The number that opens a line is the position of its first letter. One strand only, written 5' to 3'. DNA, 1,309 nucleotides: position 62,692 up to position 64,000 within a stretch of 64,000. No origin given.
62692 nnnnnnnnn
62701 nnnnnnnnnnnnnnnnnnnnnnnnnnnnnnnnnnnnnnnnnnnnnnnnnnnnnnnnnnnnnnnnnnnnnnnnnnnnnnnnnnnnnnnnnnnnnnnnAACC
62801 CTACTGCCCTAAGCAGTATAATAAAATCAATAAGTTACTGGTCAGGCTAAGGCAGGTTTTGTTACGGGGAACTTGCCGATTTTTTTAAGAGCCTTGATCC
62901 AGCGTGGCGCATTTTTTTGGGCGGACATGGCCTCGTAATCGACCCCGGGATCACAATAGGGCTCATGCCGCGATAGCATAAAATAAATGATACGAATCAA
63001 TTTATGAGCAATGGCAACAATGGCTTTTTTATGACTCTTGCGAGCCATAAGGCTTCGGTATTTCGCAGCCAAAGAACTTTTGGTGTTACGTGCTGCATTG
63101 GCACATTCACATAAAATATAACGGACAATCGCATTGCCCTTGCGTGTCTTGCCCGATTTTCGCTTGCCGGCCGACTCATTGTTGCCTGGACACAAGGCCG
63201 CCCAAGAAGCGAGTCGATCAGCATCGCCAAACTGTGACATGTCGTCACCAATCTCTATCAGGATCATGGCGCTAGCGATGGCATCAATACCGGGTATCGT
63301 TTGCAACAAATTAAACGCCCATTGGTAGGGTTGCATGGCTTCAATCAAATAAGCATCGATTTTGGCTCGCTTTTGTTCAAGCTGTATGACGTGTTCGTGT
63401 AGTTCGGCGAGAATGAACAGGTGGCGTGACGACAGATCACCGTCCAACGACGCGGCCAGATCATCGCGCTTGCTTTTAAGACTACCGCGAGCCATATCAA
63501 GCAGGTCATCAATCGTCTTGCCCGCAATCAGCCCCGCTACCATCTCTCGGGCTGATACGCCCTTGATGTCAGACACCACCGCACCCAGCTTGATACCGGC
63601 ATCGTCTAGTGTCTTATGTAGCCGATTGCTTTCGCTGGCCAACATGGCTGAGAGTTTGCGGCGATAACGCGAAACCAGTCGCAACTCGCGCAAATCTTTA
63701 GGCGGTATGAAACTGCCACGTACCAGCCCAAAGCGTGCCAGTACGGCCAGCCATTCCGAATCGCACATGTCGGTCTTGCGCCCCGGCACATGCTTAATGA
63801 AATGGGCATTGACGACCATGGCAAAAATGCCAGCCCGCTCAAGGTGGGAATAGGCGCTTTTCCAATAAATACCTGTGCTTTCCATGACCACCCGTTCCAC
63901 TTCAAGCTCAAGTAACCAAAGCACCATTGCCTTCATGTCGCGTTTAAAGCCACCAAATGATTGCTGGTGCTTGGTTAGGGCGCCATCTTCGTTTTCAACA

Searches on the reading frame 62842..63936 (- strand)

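Call 14: search_protein_families(library=ncbifam, proteins=[window:62842-63936:-], max_evalue=1e-10)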
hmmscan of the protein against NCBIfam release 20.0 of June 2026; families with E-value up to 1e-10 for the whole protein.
window:62842-63936:- (364 aa): 1 family
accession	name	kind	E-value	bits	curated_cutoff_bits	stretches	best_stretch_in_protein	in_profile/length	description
NF033542.1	transpos_IS110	equivalog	1.9e-74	250.9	140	1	2-326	37-343/343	IS110 family RNA-guided transposase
